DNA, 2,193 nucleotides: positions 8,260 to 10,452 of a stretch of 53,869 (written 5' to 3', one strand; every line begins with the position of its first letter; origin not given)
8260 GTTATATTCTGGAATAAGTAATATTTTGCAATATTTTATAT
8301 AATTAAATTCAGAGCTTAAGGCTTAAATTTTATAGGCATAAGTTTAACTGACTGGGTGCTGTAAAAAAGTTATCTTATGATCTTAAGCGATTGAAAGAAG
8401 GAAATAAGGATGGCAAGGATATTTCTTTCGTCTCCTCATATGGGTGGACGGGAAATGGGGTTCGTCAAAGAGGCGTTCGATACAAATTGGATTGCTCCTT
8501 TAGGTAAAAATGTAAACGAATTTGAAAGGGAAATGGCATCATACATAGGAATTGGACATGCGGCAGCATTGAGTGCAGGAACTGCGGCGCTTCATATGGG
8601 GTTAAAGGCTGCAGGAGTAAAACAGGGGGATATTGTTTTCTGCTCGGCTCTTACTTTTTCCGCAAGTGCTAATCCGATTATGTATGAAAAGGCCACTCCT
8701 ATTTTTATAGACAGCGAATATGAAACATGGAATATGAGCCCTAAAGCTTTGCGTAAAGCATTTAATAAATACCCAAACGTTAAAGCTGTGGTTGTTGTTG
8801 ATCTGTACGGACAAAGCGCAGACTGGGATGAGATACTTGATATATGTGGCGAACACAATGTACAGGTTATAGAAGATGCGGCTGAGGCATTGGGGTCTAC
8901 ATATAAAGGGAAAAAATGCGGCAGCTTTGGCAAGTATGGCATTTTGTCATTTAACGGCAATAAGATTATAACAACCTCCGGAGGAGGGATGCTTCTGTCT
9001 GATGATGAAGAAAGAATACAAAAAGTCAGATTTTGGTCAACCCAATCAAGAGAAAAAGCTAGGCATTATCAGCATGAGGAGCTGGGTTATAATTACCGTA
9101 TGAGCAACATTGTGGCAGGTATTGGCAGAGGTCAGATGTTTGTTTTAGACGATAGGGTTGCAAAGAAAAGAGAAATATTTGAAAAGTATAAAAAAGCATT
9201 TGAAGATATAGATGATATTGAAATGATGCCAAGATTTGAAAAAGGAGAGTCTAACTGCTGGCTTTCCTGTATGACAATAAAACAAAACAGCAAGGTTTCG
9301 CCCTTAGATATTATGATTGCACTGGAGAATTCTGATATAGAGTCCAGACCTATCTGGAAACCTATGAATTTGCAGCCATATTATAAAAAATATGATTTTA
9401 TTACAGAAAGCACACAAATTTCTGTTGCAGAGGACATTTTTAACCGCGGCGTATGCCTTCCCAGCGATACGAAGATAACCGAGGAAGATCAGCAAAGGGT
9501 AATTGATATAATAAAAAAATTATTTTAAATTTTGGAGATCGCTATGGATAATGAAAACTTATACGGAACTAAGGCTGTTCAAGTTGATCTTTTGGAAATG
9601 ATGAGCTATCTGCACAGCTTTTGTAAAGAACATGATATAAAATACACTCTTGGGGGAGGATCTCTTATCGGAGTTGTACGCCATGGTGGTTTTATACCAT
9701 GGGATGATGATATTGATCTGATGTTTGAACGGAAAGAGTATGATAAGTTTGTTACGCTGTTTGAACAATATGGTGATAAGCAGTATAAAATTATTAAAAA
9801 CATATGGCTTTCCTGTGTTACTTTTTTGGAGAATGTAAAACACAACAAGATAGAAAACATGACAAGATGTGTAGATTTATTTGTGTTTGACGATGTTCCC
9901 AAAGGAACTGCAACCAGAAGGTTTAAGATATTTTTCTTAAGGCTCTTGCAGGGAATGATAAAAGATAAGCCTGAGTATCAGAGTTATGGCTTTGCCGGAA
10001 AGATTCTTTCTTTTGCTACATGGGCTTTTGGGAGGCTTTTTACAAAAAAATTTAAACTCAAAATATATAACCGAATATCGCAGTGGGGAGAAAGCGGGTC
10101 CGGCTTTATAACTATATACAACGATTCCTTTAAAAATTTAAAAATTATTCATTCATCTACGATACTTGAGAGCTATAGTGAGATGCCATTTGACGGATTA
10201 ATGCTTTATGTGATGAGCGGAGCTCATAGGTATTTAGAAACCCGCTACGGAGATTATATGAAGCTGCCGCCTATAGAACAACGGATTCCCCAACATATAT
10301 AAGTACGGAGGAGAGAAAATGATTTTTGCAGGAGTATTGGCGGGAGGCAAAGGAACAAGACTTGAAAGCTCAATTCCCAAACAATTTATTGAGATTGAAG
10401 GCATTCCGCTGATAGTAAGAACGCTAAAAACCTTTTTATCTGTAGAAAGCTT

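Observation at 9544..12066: LicD + IspD-like cytidylyltransferase + D-2-hydroxyacid dehydrogenase: candidate pathway for an unusual CDP-activated phospho-substituent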

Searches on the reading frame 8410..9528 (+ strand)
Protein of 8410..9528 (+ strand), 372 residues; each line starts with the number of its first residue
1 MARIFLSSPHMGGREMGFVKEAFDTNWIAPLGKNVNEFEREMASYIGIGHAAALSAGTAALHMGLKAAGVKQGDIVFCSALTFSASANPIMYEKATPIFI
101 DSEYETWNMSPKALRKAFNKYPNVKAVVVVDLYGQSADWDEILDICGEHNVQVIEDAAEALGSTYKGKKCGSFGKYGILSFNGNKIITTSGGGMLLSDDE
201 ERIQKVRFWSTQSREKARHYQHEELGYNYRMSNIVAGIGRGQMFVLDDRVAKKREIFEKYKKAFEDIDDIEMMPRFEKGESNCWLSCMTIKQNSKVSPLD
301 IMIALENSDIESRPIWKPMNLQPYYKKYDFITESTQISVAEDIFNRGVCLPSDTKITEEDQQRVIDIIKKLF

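Call 3: search_protein_families(library=pfam, proteins=[window:8410-9528:+])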
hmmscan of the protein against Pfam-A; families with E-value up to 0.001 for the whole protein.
window:8410-9528:+ (372 aa): 1 family
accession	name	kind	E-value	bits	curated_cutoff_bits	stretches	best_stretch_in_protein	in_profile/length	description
PF01041.23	DegT_DnrJ_EryC1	-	2.3e-98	330.2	19.8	1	13-368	5-359/360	DegT/DnrJ/EryC1/StrS aminotransferase family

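Call 4: search_protein_families(library=ncbifam, proteins=[window:8410-9528:+])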
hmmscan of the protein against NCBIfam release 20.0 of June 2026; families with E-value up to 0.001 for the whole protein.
window:8410-9528:+ (372 aa): 8 families
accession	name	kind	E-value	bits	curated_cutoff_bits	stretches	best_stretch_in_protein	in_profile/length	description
TIGR04181.1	NHT_00031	hypoth_equivalog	7.4e-114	380.3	420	1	4-352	1-358/359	LegC family aminotransferase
TIGR03588.1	PseC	equivalog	4.6e-75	252.9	423.5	1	19-372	17-380/380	UDP-4-amino-4,6-dideoxy-N-acetyl-beta-L-altrosamine transaminase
NF008658.2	PRK11658.1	equivalog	5.6e-48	163.5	631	1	6-371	7-376/379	UDP-4-amino-4-deoxy-L-arabinose aminotransferase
TIGR04427.1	PLP_DesI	equivalog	2.1e-47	162.1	650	1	18-369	37-380/390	dTDP-4-dehydro-6-deoxyglucose aminotransferase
NF008687.0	PRK11706.1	equivalog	2e-45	155.2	375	1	4-371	2-373/375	dTDP-4-amino-4,6-dideoxygalactose transaminase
NF011936.0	PRK15407.1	equivalog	3.3e-44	151.3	423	2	20-202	53-240/440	lipopolysaccharide biosynthesis protein RfbH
TIGR02379.1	ECA_wecE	subfamily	2.1e-34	118.9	434.85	1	5-371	3-374/376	dTDP-4-amino-4,6-dideoxy-D-glucose transaminase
TIGR01977.1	am_tr_V_EF2568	hypoth_equivalog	0.00026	20.1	377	1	34-208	45-223/376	cysteine desulfurase family protein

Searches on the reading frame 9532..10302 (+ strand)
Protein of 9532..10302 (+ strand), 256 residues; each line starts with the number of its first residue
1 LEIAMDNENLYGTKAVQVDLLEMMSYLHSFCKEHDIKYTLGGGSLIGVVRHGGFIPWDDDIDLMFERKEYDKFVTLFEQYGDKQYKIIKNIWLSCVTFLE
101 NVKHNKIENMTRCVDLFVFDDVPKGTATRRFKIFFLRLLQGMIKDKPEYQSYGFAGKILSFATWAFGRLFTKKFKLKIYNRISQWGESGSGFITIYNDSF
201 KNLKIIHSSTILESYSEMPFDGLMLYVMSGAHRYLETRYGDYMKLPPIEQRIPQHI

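Call 3: search_protein_families(library=pfam, proteins=[window:9532-10302:+])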
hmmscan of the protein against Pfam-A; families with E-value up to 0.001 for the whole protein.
window:9532-10302:+ (256 aa): 1 family
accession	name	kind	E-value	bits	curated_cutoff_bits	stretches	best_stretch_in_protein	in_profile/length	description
PF04991.19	LicD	-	3.4e-32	112.8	22.6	1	31-240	1-227/227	LicD family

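Call 4: search_protein_families(library=ncbifam, proteins=[window:9532-10302:+])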
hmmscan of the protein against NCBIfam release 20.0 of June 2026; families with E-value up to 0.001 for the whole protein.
window:9532-10302:+ (256 aa): 2 families
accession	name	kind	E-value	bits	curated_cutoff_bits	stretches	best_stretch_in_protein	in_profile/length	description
NF045866.1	GGPL_Ptran_Mf1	equivalog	9.3e-24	84.8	225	1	18-246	3-225/240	diacylglycerol cholinephosphotransferase Mf1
NF000061.1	linco_LnuP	exception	0.00047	20.3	300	1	31-142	14-115/166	lincosamide nucleotidyltransferase Lnu(P)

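Call 49: search_solved_structures(query=window:9544-10302:+, max_evalue=0.01, show_alignments=2)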
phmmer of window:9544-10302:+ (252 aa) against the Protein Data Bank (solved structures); distinct sequences matched with E-value up to 0.01: 1.
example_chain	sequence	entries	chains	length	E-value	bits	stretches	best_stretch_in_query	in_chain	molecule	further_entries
6kaj_A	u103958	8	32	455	5.1e-06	29.4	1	18-61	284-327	Fukutin-related protein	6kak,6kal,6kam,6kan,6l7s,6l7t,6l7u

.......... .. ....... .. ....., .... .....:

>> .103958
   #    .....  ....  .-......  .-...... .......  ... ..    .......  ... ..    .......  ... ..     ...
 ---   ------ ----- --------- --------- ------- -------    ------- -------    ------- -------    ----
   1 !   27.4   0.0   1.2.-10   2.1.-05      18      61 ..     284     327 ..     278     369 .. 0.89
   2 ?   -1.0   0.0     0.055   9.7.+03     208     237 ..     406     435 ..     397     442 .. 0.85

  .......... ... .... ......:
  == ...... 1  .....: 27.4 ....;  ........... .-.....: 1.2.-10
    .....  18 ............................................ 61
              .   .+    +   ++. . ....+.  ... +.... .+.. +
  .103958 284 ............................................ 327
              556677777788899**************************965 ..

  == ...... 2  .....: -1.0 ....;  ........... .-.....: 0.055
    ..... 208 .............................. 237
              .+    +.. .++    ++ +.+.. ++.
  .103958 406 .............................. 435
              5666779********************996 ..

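Call 62: find_homologous_proteins(query=window:9544-10302:+)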
Query window:9544-10302:+ (252 aa): 6304 proteins with E <= 0.001 among 6467 candidates; the best 120 are listed.
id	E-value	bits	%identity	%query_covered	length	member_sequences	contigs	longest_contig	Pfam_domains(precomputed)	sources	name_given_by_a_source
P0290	1.3e-170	584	100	100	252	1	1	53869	PF04991.20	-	-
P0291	4.4e-68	248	48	98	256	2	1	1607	PF04991.20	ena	-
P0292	3.6e-65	238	44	97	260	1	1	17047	PF04991.20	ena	-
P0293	7.5e-62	227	44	98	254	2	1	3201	PF04991.20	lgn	-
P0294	1.1e-61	227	43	99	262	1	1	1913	PF04991.20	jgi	jgi:lipopolysaccharide cholinephosphotransferase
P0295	2.9e-60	222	44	100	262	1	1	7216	PF04991.20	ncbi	-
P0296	4.2e-60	221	41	99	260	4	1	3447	PF04991.20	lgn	-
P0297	1.4e-59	220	46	98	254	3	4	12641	PF04991.20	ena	-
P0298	1.5e-59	220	44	99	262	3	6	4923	PF04991.20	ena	-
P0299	2.1e-59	219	42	100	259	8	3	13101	PF04991.20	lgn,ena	-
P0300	2.3e-59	219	43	100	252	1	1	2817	PF04991.20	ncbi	-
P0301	5.6e-59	218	43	99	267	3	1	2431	PF04991.20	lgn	-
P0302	9.3e-59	217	44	97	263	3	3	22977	PF04991.20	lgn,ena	-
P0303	1.0e-58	217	41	99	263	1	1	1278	PF04991.20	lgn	-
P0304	1.0e-58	217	43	100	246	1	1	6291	PF04991.20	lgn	-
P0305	2.9e-58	215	43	99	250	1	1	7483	PF04991.20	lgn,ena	-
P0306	1.0e-57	214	42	100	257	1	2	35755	PF04991.20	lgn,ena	-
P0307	2.4e-56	209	44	98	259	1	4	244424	PF04991.20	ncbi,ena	-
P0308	5.7e-56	208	41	100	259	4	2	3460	PF04991.20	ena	-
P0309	3.7e-55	205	40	100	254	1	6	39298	PF04991.20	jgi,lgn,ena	-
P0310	1.5e-54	203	41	90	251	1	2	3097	PF04991.20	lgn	-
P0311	1.6e-54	203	39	100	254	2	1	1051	PF04991.20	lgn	-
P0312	6.0e-54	201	40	100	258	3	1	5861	PF04991.20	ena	-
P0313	1.3e-53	200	37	98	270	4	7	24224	PF04991.20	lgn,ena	-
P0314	1.5e-53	200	40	99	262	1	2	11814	PF04991.20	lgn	-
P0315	3.0e-53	199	38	100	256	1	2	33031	PF04991.20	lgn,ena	-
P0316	8.0e-53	198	39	100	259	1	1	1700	PF04991.20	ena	-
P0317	1.1e-52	197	42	97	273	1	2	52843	PF04991.20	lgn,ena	-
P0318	1.1e-52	197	40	100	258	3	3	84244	PF04991.20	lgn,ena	-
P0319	3.2e-52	196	42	97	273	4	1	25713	PF04991.20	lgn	-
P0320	4.3e-52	195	42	100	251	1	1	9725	PF04991.20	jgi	-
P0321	7.4e-52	194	37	99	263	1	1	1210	PF04991.20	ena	-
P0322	8.6e-52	194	39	100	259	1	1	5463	PF04991.20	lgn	-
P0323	1.7e-51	193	39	96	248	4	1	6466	PF04991.20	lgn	-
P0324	2.5e-51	193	36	99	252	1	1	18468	PF04991.20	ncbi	-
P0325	2.6e-51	193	39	100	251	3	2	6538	PF04991.20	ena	-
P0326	4.3e-51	192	40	97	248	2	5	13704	PF04991.20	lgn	-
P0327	4.8e-51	192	39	100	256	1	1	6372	PF04991.20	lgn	-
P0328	5.2e-51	192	39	98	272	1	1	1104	PF04991.20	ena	-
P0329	6.6e-51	191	39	100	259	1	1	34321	PF04991.20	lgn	-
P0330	8.1e-51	191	40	100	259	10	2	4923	PF04991.20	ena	-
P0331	1.1e-50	191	37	100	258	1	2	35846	PF04991.20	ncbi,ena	-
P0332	2.4e-50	189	36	99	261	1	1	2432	PF04991.20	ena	-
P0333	4.0e-50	189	37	100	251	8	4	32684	PF04991.20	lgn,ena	-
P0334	7.2e-50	188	38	100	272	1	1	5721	PF04991.20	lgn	-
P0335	1.0e-49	187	39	100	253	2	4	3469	PF04991.20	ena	-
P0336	2.6e-49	186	39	100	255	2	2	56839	PF04991.20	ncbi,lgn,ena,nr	ncbi:MAG: LicD family protein [Bacteroidales bacterium]|nr:LicD family protein [Bacteroidales bacter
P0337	5.3e-48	182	39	100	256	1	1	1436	PF04991.20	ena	-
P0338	1.1e-47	181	39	100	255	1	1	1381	PF04991.20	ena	-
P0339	2.0e-47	180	39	93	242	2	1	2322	PF04991.20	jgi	jgi:lipopolysaccharide cholinephosphotransferase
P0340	3.5e-47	179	38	99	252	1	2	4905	PF04991.20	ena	-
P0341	4.2e-47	179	37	99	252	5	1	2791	PF04991.20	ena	-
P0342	6.4e-46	175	39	96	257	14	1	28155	PF04991.20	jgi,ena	-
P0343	1.4e-45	174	37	98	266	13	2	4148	PF04991.20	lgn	-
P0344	4.5e-45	172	36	98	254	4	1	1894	PF04991.20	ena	-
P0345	3.5e-44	169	36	96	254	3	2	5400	PF04991.20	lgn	-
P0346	4.8e-44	169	35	100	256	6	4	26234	PF04991.20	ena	-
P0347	5.1e-44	169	40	89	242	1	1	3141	PF04991.20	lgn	-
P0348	1.8e-43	167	38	94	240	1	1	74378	PF04991.20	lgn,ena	-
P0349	2.5e-43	166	35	100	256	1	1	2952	PF04991.20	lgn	-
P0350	2.8e-43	166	36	100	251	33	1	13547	PF04991.20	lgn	-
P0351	3.0e-43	166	38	95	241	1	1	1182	PF04991.20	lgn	-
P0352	7.3e-43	165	35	100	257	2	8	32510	PF04991.20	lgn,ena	-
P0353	2.1e-42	163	36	100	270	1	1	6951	PF04991.20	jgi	-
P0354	3.2e-42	163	35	100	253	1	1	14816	PF04991.20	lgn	-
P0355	7.5e-42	162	34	98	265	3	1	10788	PF04991.20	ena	-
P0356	2.9e-41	160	35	98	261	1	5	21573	PF04991.20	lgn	-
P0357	4.2e-41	159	35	96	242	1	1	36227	PF04991.20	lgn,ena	-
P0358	1.3e-40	158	35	100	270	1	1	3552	PF04991.20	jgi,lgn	-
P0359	1.5e-40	157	38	95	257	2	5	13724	PF04991.20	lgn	-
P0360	2.4e-40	157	35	95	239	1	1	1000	PF04991.20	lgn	-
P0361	3.0e-40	156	36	94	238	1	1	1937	PF04991.20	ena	-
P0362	3.8e-40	156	41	77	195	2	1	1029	PF04991.20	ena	-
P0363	4.5e-40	156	34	100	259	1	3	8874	PF04991.20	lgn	-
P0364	7.1e-40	155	34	100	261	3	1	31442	PF04991.20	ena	-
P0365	8.0e-40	155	35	90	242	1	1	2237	PF04991.20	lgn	-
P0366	8.3e-40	155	35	95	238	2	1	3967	PF04991.20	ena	-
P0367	1.3e-39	154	36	95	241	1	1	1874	PF04991.20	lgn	-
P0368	1.8e-39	154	36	91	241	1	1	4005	PF04991.20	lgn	-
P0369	2.2e-39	154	34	95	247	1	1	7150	PF04991.20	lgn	-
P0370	4.6e-39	152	35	100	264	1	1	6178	PF04991.20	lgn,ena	-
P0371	5.9e-39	152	34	100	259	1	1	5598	PF04991.20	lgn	-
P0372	6.0e-39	152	36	100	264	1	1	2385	PF04991.20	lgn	-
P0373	6.7e-39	152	37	91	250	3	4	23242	PF04991.20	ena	-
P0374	1.6e-38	151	37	96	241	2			PF04991.20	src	-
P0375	8.8e-38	148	33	100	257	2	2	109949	PF04991.20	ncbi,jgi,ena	-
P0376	1.1e-37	148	34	100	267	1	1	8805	PF04991.20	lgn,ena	-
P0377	2.3e-37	147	34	98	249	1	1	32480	PF04991.20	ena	-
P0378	7.5e-37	145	36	98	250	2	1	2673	PF04991.20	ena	-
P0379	2.7e-35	140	35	94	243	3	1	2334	PF04991.20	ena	-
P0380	9.6e-35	138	33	96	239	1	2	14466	PF04991.20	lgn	-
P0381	1.2e-33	135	35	93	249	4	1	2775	PF04991.20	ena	-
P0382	1.6e-32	131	34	94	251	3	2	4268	PF04991.20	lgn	-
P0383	2.7e-30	124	35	100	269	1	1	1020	PF04991.20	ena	-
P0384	3.7e-30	123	33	100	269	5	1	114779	PF04991.20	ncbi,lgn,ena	-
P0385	4.7e-30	123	32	100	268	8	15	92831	PF04991.20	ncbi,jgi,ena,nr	ncbi:MAG: LicD family protein [Clostridiales bacterium]|nr:LicD family protein [Clostridiales bacter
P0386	8.7e-30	122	33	96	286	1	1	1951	PF04991.20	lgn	-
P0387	1.8e-29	121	32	100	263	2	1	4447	PF04991.20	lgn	-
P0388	3.1e-29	120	34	97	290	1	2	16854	PF04991.20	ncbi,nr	ncbi:MAG: LicD family protein [Lachnospiraceae bacterium]|nr:LicD family protein [Lachnospiraceae ba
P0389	8.0e-29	119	31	96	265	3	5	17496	PF04991.20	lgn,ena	-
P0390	8.1e-29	119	31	97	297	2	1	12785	PF04991.20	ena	-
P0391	1.1e-28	118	31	99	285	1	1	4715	PF04991.20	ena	-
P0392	1.1e-28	118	31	94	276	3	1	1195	PF04991.20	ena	-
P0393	1.7e-28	118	30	98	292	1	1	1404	PF04991.20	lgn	-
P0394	1.8e-28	118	32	100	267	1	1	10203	PF04991.20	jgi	jgi:lipopolysaccharide cholinephosphotransferase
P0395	2.0e-28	118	30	97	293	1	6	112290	PF04991.20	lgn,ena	-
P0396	2.3e-28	117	30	98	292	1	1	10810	PF04991.20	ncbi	-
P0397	3.0e-28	117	31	96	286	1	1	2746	PF04991.20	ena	-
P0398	3.2e-28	117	30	98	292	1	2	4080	PF04991.20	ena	-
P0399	3.3e-28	117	29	99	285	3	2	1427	PF04991.20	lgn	-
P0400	3.4e-28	117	31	93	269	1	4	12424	PF04991.20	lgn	-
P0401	3.6e-28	117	31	96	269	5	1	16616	PF04991.20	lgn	-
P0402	3.8e-28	117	30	99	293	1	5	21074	PF04991.20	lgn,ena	-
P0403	3.9e-28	117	30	97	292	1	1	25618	PF04991.20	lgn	-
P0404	4.0e-28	117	30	99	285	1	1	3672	PF04991.20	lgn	-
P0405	4.5e-28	117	28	99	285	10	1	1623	PF04991.20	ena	-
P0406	4.8e-28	116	32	93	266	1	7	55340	PF04991.20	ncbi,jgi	jgi:lipopolysaccharide cholinephosphotransferase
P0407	4.9e-28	116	30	98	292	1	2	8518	PF04991.20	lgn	-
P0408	5.1e-28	116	32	99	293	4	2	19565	PF04991.20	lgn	-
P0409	5.1e-28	116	30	99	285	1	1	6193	PF04991.20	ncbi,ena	-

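Call 63: find_encoding_contigs(protein=P0292, flank=6000, max_places=1)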
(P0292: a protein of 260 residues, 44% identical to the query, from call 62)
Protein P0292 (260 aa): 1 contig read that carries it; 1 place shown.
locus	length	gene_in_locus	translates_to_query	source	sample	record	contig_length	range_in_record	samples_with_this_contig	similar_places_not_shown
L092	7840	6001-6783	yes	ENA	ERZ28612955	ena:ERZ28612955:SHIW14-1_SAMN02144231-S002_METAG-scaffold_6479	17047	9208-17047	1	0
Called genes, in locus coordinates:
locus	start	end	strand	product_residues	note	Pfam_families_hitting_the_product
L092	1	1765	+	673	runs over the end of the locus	PF13727:CoA_binding_3, PF01073:3Beta_HSD, PF01370:Epimerase, PF02719:Polysacc_synt_2, PF04321:RmlD_sub_bind, PF16363:GDP_Man_Dehyd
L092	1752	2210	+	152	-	PF04892:VanZ-LLP1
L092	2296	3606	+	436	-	PF01041:DegT_DnrJ_EryC1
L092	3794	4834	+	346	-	PF02388:FemAB (weak), PF04339:FemAB_like (weak), PF13480:Acetyltransf_6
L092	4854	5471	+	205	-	PF02397:Bac_transf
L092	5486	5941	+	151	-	PF13673:Acetyltransf_10, PF00583:Acetyltransf_1, PF13508:Acetyltransf_7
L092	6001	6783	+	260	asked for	PF04991:LicD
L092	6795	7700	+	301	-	PF04991:LicD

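Call 64: find_encoding_contigs(protein=P0307, flank=6000, max_places=1)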
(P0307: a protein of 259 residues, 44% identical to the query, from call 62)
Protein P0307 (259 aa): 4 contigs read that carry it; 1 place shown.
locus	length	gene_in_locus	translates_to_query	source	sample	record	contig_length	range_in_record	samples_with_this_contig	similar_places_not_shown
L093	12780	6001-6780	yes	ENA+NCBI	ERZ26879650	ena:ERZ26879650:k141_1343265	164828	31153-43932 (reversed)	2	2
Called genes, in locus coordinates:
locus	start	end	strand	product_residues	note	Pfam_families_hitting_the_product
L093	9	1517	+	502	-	PF02706:Wzz, PF13807:GNVR (weak), PF01656:CbiA, PF09140:MipZ (faint), PF10609:ParA, PF13614:AAA_31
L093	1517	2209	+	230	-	PF19567:CpsB_CapC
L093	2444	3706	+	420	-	PF01041:DegT_DnrJ_EryC1, PF01212:Beta_elim_lyase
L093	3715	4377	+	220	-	PF02397:Bac_transf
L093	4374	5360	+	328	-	PF21360:PylC-like_N, PF02655:ATP-grasp_3, PF13535:ATP-grasp_4 (faint), PF15632:ATPgrasp_Ter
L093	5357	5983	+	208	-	PF00702:Hydrolase, PF13419:HAD_2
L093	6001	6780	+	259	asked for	PF04991:LicD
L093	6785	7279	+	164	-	PF13302:Acetyltransf_3, PF00583:Acetyltransf_1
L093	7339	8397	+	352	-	PF00155:Aminotran_1_2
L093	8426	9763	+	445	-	PF01467:CTP_transf_like, PF01408:GFO_IDH_MocA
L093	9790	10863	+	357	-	PF13477:Glyco_trans_4_2, PF13439:Glyco_transf_4 (faint), PF00534:Glycos_transf_1, PF13692:Glyco_trans_1_4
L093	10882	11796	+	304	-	PF00535:Glycos_transf_2, PF10111:Glyco_tranf_2_2, PF13641:Glyco_tranf_2_3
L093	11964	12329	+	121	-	PF00132:Hexapep (weak), PF14602:Hexapep_2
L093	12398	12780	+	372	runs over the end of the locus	PF13439:Glyco_transf_4 (weak), PF00534:Glycos_transf_1, PF13692:Glyco_trans_1_4, PF13524:Glyco_trans_1_2 (weak)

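Call 65: find_encoding_contigs(protein=P0306, flank=6000, max_places=1)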
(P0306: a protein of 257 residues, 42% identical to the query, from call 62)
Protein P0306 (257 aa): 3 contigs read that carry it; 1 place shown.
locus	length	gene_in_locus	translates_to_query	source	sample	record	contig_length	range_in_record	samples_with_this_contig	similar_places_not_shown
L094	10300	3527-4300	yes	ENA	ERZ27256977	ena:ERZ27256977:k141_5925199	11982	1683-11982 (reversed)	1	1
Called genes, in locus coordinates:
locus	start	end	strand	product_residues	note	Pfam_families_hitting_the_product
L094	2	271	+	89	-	?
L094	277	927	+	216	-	PF17836:PglD_N, PF00132:Hexapep (faint)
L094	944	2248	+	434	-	PF02737:3HCDH_N, PF00725:3HCDH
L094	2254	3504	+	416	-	PF00108:Thiolase_N, PF00109:ketoacyl-synt, PF02803:Thiolase_C, PF22691:Thiolase_C_1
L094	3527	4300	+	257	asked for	PF04991:LicD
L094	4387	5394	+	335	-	PF17101:Stealth_CR1 (weak), PF11380:Stealth_CR2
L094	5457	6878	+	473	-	PF14296:O-ag_pol_Wzy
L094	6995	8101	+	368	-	PF04230:PS_pyruv_trans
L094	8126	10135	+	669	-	PF00483:NTP_transferase (weak), PF12804:NTP_transf_3, PF20202:DUF6564 (weak), PF01467:CTP_transf_like, PF13714:PEP_mutase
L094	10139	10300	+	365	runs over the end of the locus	PF00465:Fe-ADH, PF13685:Fe-ADH_2 (faint), PF25137:ADH_Fe_C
